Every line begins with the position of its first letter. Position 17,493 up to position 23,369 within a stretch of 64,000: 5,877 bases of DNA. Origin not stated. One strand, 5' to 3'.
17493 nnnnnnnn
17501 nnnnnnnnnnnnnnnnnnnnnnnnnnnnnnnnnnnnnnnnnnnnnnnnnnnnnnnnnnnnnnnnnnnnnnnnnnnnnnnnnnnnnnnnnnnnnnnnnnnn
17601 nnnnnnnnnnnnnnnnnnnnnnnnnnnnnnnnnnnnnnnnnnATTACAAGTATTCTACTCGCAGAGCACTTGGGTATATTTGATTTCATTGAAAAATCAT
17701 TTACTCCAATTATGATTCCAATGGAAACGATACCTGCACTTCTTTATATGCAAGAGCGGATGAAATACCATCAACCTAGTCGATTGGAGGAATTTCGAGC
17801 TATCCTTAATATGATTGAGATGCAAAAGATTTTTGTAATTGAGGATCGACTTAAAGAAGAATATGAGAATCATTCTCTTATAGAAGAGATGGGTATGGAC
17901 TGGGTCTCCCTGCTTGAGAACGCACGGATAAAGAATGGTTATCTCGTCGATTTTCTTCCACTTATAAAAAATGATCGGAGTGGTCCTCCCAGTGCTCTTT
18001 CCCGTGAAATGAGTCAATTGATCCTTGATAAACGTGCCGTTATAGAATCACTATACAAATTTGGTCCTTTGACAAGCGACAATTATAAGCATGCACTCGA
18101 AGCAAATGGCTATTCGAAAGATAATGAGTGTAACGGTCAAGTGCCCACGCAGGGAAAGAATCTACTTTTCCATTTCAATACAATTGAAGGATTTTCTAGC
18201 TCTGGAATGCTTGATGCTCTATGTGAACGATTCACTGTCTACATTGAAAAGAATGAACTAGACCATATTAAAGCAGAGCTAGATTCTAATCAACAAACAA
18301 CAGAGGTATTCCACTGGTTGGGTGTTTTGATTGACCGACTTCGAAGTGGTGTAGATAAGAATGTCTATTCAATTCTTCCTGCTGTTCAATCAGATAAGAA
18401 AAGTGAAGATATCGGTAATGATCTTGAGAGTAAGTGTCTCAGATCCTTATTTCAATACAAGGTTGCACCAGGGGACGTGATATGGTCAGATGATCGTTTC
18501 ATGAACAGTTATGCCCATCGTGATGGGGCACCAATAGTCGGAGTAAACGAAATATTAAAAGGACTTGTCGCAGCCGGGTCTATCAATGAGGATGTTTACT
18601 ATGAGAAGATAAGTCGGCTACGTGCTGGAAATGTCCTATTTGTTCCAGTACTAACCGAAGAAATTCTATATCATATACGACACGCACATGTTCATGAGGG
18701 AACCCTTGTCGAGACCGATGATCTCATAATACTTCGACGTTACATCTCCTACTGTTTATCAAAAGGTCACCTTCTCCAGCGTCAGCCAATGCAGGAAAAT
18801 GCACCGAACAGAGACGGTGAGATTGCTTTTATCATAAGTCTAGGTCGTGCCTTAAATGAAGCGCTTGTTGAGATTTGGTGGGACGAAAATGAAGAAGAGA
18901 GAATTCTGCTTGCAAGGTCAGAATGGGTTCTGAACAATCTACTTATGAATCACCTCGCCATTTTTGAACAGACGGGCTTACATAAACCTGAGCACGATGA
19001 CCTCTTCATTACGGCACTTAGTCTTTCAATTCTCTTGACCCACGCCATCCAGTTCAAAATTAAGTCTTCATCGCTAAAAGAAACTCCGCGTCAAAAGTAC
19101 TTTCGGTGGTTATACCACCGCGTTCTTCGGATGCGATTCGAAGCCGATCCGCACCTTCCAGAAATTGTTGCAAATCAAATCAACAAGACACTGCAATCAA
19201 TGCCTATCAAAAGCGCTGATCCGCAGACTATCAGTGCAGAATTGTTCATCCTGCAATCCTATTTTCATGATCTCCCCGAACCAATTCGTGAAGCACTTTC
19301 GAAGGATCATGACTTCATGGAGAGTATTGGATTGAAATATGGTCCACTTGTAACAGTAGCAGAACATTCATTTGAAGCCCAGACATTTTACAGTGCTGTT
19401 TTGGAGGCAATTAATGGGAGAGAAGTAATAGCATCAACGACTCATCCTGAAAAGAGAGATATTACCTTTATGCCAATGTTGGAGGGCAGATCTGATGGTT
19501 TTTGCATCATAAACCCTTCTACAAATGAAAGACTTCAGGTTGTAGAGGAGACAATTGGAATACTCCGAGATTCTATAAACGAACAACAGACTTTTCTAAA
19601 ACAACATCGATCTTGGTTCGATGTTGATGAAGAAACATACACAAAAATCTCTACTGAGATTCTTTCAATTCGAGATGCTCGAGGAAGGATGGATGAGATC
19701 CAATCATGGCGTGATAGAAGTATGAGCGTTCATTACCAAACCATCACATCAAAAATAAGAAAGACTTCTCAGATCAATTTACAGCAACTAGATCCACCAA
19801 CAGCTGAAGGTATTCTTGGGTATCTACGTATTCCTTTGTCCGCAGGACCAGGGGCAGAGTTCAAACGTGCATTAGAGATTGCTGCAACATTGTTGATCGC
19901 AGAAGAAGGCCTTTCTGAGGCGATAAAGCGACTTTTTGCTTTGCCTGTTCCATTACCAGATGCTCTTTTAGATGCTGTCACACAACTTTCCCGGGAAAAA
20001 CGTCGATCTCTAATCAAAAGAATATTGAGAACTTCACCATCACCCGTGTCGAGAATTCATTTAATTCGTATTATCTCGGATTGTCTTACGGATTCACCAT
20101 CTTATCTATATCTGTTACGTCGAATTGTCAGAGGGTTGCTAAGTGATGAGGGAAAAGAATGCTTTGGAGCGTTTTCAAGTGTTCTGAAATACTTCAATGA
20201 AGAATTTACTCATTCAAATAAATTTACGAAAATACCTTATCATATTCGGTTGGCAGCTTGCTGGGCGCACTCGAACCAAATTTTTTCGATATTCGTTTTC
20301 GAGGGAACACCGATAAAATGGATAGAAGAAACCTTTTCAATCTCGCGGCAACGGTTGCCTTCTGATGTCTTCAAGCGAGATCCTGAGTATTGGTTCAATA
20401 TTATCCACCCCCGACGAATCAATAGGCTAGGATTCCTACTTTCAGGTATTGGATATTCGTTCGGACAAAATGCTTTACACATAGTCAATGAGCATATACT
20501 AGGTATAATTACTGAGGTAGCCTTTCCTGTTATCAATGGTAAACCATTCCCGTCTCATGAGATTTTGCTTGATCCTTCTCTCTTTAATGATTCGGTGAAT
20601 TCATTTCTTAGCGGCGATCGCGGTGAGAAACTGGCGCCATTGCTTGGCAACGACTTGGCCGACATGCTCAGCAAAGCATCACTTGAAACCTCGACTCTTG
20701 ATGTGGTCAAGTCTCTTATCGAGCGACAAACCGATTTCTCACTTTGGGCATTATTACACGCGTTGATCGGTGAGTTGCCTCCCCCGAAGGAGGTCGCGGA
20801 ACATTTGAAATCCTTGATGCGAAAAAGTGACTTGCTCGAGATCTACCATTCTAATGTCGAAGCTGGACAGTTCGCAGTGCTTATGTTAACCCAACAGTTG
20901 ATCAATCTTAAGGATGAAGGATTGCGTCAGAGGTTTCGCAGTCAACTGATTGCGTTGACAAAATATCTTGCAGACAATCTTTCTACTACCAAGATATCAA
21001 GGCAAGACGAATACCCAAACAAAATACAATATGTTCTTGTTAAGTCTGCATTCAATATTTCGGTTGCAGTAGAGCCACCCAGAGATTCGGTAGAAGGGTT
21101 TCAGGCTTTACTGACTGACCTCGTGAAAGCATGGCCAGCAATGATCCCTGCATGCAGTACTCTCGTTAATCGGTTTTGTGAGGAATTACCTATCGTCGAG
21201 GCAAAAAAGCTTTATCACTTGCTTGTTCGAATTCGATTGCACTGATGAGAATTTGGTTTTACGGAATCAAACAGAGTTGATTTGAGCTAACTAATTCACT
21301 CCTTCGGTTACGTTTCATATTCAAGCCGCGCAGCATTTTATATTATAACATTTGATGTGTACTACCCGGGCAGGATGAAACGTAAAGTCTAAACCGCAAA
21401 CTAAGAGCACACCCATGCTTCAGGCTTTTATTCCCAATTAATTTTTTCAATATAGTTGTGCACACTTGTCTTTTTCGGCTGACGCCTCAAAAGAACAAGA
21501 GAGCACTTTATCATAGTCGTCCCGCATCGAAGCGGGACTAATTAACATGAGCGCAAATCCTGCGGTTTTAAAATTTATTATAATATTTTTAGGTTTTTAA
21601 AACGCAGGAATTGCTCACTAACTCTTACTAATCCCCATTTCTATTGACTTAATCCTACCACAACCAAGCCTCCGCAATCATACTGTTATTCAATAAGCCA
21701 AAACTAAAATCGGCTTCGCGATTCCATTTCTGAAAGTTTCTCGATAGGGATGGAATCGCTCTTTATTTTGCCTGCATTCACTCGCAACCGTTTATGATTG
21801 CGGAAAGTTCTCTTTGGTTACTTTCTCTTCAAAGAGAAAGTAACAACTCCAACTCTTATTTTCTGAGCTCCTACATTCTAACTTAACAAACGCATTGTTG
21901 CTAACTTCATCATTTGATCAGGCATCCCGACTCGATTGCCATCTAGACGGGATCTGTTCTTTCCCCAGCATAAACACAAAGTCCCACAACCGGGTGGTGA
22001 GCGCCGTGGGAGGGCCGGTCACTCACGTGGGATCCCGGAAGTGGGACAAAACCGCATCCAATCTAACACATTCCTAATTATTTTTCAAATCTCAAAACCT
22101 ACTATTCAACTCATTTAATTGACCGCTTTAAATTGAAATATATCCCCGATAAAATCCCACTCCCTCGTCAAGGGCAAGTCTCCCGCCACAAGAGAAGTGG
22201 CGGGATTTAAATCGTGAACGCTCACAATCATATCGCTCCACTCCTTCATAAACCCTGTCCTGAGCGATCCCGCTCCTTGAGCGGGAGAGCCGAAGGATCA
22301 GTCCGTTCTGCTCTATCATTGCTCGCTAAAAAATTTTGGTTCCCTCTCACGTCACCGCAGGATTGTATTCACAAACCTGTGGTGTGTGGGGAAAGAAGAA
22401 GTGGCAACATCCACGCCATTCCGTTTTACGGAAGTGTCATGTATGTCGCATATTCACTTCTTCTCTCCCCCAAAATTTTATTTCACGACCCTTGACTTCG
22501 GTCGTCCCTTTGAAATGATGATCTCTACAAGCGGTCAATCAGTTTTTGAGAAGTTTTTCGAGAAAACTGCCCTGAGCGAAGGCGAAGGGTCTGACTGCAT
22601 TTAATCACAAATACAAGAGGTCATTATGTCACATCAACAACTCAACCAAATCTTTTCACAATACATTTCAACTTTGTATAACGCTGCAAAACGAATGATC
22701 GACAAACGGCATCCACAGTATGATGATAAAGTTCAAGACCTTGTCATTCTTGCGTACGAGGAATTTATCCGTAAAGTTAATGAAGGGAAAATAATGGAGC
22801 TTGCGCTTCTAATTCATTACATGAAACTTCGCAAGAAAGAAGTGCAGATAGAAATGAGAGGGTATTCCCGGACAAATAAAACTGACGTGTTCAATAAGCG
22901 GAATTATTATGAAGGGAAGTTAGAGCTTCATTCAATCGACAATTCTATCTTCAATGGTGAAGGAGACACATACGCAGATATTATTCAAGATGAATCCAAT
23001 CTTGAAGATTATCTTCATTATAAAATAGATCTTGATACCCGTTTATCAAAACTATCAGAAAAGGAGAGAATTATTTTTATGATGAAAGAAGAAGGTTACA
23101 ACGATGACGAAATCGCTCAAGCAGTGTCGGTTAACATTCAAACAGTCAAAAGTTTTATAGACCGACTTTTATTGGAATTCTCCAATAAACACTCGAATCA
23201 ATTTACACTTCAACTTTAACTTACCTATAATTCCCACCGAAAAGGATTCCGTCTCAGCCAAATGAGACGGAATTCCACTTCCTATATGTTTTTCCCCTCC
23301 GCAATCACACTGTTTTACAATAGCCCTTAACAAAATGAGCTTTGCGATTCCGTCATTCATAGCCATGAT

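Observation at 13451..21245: Candidate novel defence operon: XRE-ImmA regulator, PIN protein and a 2067-aa HNH-TPR-PIN-like giant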

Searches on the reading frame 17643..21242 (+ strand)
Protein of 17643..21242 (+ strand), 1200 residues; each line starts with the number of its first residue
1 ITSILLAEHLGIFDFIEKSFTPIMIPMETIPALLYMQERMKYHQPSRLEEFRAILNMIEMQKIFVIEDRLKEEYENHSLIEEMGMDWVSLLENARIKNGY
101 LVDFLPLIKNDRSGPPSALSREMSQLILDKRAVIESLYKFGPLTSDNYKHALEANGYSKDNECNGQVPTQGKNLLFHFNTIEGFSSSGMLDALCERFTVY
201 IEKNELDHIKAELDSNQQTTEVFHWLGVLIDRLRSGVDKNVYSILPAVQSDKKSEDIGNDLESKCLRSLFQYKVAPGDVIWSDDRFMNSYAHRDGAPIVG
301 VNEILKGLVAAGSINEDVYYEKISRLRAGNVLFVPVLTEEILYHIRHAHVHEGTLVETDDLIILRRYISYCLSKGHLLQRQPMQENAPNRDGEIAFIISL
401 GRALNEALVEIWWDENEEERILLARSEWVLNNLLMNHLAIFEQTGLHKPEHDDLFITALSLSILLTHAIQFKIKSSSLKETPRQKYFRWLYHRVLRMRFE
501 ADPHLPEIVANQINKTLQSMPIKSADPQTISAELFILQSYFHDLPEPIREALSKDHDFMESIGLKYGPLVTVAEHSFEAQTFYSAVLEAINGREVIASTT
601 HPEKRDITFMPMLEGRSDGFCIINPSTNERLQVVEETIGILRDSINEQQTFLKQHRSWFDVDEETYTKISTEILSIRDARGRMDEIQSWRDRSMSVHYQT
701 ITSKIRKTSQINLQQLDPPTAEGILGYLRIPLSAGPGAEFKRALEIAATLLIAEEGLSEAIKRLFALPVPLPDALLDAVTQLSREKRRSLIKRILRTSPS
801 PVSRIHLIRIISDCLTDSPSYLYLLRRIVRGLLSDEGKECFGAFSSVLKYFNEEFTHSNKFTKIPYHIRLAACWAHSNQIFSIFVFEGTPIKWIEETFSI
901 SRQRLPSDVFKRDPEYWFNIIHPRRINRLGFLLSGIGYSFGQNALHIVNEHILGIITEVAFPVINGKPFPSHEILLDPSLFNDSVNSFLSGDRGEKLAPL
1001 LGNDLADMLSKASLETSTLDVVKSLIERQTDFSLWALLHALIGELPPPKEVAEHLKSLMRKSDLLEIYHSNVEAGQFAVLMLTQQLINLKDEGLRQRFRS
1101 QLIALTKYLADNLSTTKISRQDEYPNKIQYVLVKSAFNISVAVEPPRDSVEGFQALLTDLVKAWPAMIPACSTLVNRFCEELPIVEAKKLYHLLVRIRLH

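Call 35: predict_structure(alignment_id=A3)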
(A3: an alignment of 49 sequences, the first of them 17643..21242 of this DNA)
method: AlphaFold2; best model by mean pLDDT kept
length: 1200 residues; sequences in the alignment: 49
mean_pLDDT: 88.1   pTM: 0.76
mean pLDDT of the five models: 88.1, 87.6, 86.7, 85.9, 85.8
residues with pLDDT >= 90: 657; 70-90: 479; 50-70: 52; < 50: 12
segments of 3 or more residues with pLDDT < 50: 253-257, 1116-1122
pLDDT, mean of each block of 10 residues (from residue 1): 91 92 92 90 85 92 85 83 89 91 86 86 87 89 86 76 74 89 88 92 90 88 92 93 82 54 87 87 80 84 92 94 93 91 95 93 96 87 62 83 93 86 94 91 83 90 92 67 91 89 92 89 72 87 92 88 77 84 91 88 80 74 84 85 88 90 91 90 91 94 85 88 93 93 96 93 94 94 92 90 95 89 93 94 95 86 91 96 93 91 75 88 92 94 85 89 86 90 93 91 91 93 92 92 89 93 91 91 92 94 93 57 71 94 87 94 90 90 91 92
secondary structure, 60 per line:
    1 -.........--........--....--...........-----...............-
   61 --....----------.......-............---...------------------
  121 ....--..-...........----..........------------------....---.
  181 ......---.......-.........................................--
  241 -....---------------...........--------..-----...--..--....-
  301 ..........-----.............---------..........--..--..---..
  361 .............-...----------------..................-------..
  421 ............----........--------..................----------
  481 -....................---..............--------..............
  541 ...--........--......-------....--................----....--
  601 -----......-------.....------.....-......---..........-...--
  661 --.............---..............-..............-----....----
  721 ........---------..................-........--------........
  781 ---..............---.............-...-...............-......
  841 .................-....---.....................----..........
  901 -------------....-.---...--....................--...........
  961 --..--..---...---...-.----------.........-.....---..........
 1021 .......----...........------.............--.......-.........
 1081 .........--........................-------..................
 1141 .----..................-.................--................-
elements in order (helices of 4 or more, strands of 3 or more residues): H2-10 H13-20 E23-26 H29-39 H45-59 E63-66 H77-83 H85-96 E100-102 H121-124 H130-140 H145-154 E173-176 H180-186 H190-196 E198-202 H203-238 E242-245 H261-271 E296-299 H301-310 H316-328 H338-347 H359-373 H394-411 H419-432 H437-444 H453-470 H482-501 H505-518 H527-543 H546-553 H556-561 E569-572 E575-578 H579-590 E595-598 E606-611 E619-623 E630-634 H636-641 H645-654 H663-675 H679-692 H694-707 H713-716 H721-728 H738-755 H757-764 H773-780 H784-797 H801-813 H819-833 H835-857 H859-862 H866-886 H891-900 H914-917 H928-947 H950-960 H993-1001 H1003-1007 H1011-1027 H1032-1042 H1049-1061 H1064-1070 H1072-1089 H1092-1115 H1123-1141 H1146-1163 H1165-1181 H1184-1199

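Call 40: fold_search(model_id=the predicted structure, library=pdb)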
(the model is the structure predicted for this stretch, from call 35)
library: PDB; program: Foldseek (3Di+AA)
matches with E <= 10: 833; with E <= 0.001: 7
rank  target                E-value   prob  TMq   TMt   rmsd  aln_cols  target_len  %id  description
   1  6tvo_A                2.2e-04  0.98  0.14  0.15  23.5      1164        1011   11  Human CRM1-RanGTP in complex with Leptomycin B (released 2020-07-08)
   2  8qyz_C                3.6e-04  0.97  0.13  0.14  21.9      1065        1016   10  Crystal structure of hiNES2 in complex with Xpo1 and RanGTP (released 2024-11-06)
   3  3nbz_A                3.9e-04  1.00  0.19  0.21  19.8      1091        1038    9  Crystal structure of the HIV-1 Rev NES-CRM1-RanGTP nuclear export complex (crystal I) (released 2010-10-27)
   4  5ysu_C                4.7e-04  0.99  0.17  0.19  21.2      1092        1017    9  Plumbagin in complex with CRM1-RanM189D-RanBP1 (released 2018-11-21)
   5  7mqa_LM               4.7e-04  0.77  0.09  0.06  54.1      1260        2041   10  Cryo-EM structure of the human SSU processome, state post-A1 (released 2021-09-22)
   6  3gjx_A                5.9e-04  0.96  0.14  0.15  21.8      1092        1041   11  Crystal Structure of the Nuclear Export Complex CRM1-Snurportin1-RanGTP (released 2009-05-26)
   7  9g33_UT               9.9e-04  0.75  0.10  0.06  36.2      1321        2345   11  Stalled 90S - Utp23-Krr1-deltaC3 (released 2025-06-18)
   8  7b51_A                1.1e-03  0.84  0.12  0.13  23.6      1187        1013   10  Crystal structure of human CRM1 covalently modified by 2-mercaptoethanol at Cys528 (released 2021-03-10)
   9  3m1i_C                1.2e-03  0.98  0.16  0.17  21.3      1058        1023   11  Crystal structure of yeast CRM1 (Xpo1p) in complex with yeast RanBP1 (Yrb1p) and yeast RanGTP (Gsp1pGTP) (released 2010-06-02)
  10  8f0x_A                1.2e-03  0.97  0.14  0.16  22.8      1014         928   11  Cryo-EM structure of Kap114 bound to H2A-H2B (released 2023-07-26)
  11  4hay_C                1.3e-03  0.97  0.15  0.17  21.7      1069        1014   10  Crystal structure of CRM1 inhibitor Leptomycin B in complex with CRM1(K548E,K579Q)-Ran-RanBP1 (released 2013-01-09)
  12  8f1e_A                1.3e-03  0.93  0.13  0.15  23.2      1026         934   12  Cryo-EM structure of Kap114 bound to Gsp1 (RanGTP) and H2A-H2B (released 2023-07-26)
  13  4hat_C                1.4e-03  0.97  0.16  0.17  21.5      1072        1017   10  Crystal structure of CRM1 inhibitor Leptomycin B in complex with CRM1-Ran-RanBP1 (released 2013-01-09)
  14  3wyg_C                1.4e-03  0.97  0.15  0.17  21.2      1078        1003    9  Crystal structure of Xpo1p-PKI-Gsp1p-GTP complex (released 2014-11-12)
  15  8f19_A                1.7e-03  0.98  0.15  0.17  20.7       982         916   10  Cryo-EM structure of Kap114 bound to Gsp1 (RanGTP) (released 2023-07-26)
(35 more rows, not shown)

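Call 85: search_protein_representatives(protein=window:17643-21242:+)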
Query: 1200 residues. Proteins with E-value up to 0.001 (for the whole library): 1620; up to 1e-10: 1114; up to 1e-30: 688. The best 150 are listed.
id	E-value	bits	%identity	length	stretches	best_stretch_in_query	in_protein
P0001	0.0e+00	2715.4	100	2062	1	1-1200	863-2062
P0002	4.9e-295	998.0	40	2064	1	2-1199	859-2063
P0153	6.1e-265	898.4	39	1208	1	2-1199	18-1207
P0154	5.6e-246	835.6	37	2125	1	1-1199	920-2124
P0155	1.2e-228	778.2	35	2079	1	1-1198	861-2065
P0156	1.2e-227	774.9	36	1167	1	36-1199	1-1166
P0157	1.1e-225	768.4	35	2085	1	1-1198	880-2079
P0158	1.1e-225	768.4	34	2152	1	1-1198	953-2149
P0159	5.4e-222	756.2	34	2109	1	1-1198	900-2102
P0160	1.1e-221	755.1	34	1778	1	1-1198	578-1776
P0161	1.1e-220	751.8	33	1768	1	1-1199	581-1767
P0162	6.7e-219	745.9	34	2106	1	1-1194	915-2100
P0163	1.7e-216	737.9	34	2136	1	1-1198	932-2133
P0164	7.4e-214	729.2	32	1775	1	1-1200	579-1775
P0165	4.2e-213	726.7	33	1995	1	1-1198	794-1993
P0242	8.3e-149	513.8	29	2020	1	1-1196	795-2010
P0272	9.3e-136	470.6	28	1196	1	4-1198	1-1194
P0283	1.2e-130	453.6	28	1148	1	36-1196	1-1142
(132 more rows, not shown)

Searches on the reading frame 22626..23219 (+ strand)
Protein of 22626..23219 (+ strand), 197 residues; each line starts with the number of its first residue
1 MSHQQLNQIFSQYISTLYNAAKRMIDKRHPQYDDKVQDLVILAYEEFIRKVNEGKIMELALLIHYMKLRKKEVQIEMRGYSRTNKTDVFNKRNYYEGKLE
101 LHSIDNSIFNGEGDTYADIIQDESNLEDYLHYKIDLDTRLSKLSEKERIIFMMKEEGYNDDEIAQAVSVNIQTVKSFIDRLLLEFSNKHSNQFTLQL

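Call 61: search_protein_families(library=pfam, proteins=[window:22626-23219:+], max_evalue=0.001)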
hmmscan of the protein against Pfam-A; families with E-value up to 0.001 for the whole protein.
window:22626-23219:+ (197 aa): 3 families
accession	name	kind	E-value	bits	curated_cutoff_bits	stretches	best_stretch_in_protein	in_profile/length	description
PF08281.18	Sigma70_r4_2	-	3.5e-07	30.2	25.7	1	135-180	3-49/54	Sigma-70, region 4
PF24625.1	DUF7626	-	0.00086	19.5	27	0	143-166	2-25/55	Domain of unknown function (DUF7626)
PF07638.17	Sigma70_ECF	-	0.00088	19.7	21.1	0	6-175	19-169/185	ECF sigma factor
